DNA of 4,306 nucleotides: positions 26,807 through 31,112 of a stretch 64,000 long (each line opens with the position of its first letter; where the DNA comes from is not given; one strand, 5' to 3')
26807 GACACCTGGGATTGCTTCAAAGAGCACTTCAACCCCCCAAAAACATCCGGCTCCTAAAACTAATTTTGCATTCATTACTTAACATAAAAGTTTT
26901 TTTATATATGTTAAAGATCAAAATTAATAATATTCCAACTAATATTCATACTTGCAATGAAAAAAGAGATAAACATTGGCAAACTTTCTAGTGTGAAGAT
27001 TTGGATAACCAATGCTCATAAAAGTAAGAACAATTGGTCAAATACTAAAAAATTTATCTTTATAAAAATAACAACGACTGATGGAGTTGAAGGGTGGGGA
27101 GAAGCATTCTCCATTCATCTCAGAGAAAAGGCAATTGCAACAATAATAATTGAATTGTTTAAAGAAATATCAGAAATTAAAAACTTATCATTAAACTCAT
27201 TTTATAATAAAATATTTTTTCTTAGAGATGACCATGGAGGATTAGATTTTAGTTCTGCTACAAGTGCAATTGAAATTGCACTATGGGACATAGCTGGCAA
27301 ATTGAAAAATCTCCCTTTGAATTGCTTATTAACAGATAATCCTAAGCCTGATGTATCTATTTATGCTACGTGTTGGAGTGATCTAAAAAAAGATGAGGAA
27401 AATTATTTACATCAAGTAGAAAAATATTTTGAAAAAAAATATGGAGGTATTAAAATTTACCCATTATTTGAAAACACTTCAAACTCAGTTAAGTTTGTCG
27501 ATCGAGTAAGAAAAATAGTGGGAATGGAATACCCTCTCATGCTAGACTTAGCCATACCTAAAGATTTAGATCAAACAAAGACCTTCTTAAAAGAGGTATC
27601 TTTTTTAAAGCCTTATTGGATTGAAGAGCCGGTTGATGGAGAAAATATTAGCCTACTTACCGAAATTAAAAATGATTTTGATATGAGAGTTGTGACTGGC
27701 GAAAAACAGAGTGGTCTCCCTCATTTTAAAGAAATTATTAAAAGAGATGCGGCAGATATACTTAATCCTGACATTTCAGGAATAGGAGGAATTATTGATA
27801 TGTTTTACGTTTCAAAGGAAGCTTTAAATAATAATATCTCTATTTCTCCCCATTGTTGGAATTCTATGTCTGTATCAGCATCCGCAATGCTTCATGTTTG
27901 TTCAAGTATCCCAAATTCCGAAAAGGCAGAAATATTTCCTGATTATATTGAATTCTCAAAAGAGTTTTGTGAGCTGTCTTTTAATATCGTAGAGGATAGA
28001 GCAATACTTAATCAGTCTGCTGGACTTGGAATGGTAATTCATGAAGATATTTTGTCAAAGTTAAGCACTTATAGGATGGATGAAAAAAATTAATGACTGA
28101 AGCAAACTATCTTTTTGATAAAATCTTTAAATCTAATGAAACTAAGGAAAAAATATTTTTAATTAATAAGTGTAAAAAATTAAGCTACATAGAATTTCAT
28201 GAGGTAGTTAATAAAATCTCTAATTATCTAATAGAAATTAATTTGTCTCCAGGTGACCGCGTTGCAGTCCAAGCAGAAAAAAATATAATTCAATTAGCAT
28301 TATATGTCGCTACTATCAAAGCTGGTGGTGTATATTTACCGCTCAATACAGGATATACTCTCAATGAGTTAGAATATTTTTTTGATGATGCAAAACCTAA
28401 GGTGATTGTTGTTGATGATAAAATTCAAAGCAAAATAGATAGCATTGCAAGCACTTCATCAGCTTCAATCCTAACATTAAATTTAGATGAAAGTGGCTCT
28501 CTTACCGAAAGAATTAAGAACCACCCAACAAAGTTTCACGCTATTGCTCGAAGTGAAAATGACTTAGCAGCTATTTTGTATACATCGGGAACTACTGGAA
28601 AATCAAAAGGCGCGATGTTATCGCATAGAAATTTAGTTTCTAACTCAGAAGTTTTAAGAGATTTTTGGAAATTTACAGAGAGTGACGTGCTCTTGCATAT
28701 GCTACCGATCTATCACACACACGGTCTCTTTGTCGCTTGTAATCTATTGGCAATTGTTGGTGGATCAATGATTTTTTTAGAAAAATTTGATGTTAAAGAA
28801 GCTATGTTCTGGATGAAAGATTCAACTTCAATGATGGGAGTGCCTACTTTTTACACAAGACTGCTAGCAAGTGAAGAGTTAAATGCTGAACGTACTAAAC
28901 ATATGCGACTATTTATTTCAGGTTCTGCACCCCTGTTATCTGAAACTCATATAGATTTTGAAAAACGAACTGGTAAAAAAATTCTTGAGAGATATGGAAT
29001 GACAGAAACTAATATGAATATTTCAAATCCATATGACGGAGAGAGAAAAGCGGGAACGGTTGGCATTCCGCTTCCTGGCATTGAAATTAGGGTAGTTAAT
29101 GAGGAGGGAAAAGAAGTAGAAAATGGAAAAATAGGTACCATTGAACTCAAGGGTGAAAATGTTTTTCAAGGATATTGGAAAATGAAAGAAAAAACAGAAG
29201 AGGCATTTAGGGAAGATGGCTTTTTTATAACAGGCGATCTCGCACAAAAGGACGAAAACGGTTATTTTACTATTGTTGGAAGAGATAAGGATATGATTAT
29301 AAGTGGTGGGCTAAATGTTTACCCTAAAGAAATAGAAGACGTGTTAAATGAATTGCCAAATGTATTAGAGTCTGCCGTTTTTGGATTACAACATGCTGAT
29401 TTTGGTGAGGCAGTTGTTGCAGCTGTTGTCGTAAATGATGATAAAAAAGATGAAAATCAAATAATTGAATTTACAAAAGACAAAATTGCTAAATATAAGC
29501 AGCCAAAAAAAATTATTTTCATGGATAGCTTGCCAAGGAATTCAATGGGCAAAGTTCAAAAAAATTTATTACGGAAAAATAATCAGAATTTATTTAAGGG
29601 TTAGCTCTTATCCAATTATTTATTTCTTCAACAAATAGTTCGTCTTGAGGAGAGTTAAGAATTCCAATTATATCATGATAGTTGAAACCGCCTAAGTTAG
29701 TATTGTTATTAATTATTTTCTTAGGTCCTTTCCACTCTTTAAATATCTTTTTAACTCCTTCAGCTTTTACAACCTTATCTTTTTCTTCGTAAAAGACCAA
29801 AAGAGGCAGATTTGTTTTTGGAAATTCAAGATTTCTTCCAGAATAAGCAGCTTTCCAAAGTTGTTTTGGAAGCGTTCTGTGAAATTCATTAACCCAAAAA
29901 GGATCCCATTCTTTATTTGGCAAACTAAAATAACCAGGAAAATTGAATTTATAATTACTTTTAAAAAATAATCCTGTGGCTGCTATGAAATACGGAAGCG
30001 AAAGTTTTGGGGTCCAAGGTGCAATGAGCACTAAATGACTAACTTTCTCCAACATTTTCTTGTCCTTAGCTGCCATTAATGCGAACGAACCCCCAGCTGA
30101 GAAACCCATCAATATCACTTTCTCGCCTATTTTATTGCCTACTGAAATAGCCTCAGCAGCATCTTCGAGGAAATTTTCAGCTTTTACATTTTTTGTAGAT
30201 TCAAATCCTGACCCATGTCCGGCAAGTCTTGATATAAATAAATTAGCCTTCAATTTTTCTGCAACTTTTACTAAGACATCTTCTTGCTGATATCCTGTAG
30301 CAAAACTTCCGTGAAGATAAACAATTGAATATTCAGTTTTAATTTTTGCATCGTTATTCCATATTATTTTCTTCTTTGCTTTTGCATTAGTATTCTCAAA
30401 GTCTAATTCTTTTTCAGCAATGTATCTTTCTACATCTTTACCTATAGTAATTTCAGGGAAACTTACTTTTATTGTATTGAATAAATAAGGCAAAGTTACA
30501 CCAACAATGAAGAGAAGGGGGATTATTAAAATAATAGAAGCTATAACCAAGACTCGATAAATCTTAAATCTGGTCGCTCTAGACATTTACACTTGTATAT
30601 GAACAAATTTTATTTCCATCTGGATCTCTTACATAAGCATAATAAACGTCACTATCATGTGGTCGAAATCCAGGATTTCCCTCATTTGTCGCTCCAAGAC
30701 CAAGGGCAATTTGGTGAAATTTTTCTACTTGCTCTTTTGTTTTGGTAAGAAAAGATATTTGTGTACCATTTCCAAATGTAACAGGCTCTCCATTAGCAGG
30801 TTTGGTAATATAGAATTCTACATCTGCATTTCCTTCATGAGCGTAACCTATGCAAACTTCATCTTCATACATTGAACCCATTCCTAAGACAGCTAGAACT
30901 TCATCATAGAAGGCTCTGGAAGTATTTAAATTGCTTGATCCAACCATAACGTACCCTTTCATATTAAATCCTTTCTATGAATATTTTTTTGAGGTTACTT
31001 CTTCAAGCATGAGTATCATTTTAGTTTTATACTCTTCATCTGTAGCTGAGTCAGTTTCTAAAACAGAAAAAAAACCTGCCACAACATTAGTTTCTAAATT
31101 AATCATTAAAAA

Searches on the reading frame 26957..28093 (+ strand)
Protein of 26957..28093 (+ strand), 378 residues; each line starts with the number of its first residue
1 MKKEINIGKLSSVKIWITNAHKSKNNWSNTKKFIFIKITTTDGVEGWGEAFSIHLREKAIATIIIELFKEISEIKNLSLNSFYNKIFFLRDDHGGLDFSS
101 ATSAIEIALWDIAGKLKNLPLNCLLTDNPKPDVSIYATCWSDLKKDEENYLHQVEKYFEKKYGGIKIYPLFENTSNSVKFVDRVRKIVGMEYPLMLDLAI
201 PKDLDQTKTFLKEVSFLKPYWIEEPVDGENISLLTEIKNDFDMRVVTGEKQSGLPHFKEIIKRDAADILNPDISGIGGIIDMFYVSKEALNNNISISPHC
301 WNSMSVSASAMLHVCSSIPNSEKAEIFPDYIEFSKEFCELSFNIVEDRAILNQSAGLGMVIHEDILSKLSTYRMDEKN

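Call 17: search_protein_families(library=pfam, proteins=[window:26957-28093:+], max_evalue=0.0001)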
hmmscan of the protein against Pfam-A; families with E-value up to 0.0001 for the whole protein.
window:26957-28093:+ (378 aa): 2 families
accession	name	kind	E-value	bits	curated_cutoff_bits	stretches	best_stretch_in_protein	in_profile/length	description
PF13378.12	MR_MLE_C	-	2.9e-35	122.4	29.4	1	151-364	3-218/219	Enolase C-terminal domain-like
PF02746.21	MR_MLE_N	-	5.9e-13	49.5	22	1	29-125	24-116/117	Mandelate racemase / muconate lactonizing enzyme, N-terminal domain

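Call 18: search_protein_families(library=ncbifam, proteins=[window:26957-28093:+], max_evalue=0.00001)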
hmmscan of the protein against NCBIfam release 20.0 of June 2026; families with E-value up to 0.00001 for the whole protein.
window:26957-28093:+ (378 aa): 10 families
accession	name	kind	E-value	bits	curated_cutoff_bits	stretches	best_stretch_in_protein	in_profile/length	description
NF040790.2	glucon_galact_dh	equivalog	2.6e-38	131.9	750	1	13-375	6-375/390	bifunctional D-gluconate/D-galactonate dehydratase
NF010624.0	PRK14017.1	equivalog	4.3e-35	121.5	311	1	30-371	12-362/382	galactonate dehydratase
NF047820.1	TalGalacDh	equivalog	1.8e-31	109.4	500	1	32-365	37-360/371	L-talarate/galactarate dehydratase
NF040866.1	AraD_Arch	equivalog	4.4e-27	95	650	1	2-368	2-368/372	arabinonate dehydratase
NF043051.1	ManoateDhtManD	equivalog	3.2e-23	82.2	550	2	29-167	13-148/403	D-mannonate dehydratase ManD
NF011654.0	PRK15072.1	subfamily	9e-23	80.8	430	2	29-167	13-148/404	D-galactonate dehydratase family protein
NF011968.0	PRK15440.1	equivalog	1.4e-20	73.6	393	1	52-306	82-326/395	L-rhamnonate dehydratase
TIGR02534.1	mucon_cyclo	subfamily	7.6e-17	61.4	334.95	1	17-369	13-365/368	muconate/chloromuconate family cycloisomerase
TIGR01928.1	menC_lowGC_arch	equivalog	3.9e-16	59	200.65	1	25-286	15-268/325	o-succinylbenzoate synthase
NF043002.1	HProlDhtase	equivalog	7.2e-10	38.2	500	1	98-322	98-315/366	cis-3-hydroxy-L-proline dehydratase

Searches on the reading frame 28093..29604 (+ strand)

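Call 17: search_protein_families(library=pfam, proteins=[window:28093-29604:+], max_evalue=0.0001)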
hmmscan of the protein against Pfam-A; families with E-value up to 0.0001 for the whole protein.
window:28093-29604:+ (503 aa): 2 families
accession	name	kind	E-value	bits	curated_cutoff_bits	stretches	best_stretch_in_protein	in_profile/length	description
PF00501.34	AMP-binding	-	6.2e-82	275.9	29.9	1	15-362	6-384/384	AMP-binding enzyme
PF13193.12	AMP-binding_C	-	1.6e-16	61.4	24.5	1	413-487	1-76/76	AMP-binding enzyme C-terminal domain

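Call 18: search_protein_families(library=ncbifam, proteins=[window:28093-29604:+], max_evalue=0.00001)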
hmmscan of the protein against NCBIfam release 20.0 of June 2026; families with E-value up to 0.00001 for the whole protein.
window:28093-29604:+ (503 aa): 107 families (the best 25 are shown)
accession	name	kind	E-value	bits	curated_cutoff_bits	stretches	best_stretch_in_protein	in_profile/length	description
NF005702.0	PRK07514.1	subfamily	9.6e-223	740.1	558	1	5-502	3-505/506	malonyl-CoA synthase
NF004837.0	PRK06187.1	subfamily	4.6e-124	414.6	476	1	15-497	19-522/531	long-chain-fatty-acid--CoA ligase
NF052269.1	Staph_lig_FadD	equivalog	6.2e-108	361.3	650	1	17-496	13-492/499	long-chain-fatty-acid--CoA ligase FadD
NF005858.0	PRK07787.1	subfamily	2.4e-106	356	575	1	29-494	26-469/471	acyl-CoA synthetase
NF004114.0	PRK05605.1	equivalog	4e-106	355.6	766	2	149-495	214-567/575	long-chain-fatty-acid--CoA ligase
NF005307.0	PRK06839.1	equivalog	1.4e-101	340.7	748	1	17-496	15-492/496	o-succinylbenzoate--CoA ligase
NF006182.0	PRK08316.1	subfamily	2.9e-96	323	663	1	16-499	23-519/523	fatty acyl-CoA synthetase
NF006572.0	PRK09088.1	equivalog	2.5e-95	320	696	1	27-496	26-486/491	acyl-CoA synthetase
NF004229.0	PRK05677.1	subfamily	2.5e-89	300.2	879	2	143-498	194-556/563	long-chain-fatty-acid--CoA ligase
NF009233.0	PRK12583.1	subfamily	3.2e-87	293.2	832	2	152-496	197-549/558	fatty acid CoA ligase family protein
NF005463.0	PRK07059.1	subfamily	3.6e-86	289.8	869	2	146-496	194-555/557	long-chain-fatty-acid--CoA ligase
NF006523.0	PRK08974.1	equivalog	9.8e-84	281.4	884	1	154-498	204-554/561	long-chain-fatty-acid--CoA ligase FadD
NF006181.0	PRK08314.1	subfamily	1.6e-82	277.5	705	2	148-497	196-554/563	long-chain-fatty-acid--CoA ligase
NF005220.0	PRK06710.1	equivalog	2.2e-82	276.9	1116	2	144-496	194-552/563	long-chain-fatty-acid--CoA ligase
NF005676.0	PRK07470.1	equivalog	2.7e-81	273.8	774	1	16-496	32-528/544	acyl-CoA synthetase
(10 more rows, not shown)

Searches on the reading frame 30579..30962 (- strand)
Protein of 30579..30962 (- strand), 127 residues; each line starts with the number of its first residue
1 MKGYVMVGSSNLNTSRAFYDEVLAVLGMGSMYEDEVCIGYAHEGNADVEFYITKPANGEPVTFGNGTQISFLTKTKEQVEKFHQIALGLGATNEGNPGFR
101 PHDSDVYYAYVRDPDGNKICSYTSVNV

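Call 17: search_protein_families(library=pfam, proteins=[window:30579-30962:-], max_evalue=0.0001)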
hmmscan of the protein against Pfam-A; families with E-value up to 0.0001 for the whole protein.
window:30579-30962:- (127 aa): 1 family
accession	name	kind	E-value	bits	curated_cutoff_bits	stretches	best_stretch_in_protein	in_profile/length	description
PF00903.31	Glyoxalase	-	3.3e-07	31.2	20.6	1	4-120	4-120/121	Glyoxalase/Bleomycin resistance protein/Dioxygenase superfamily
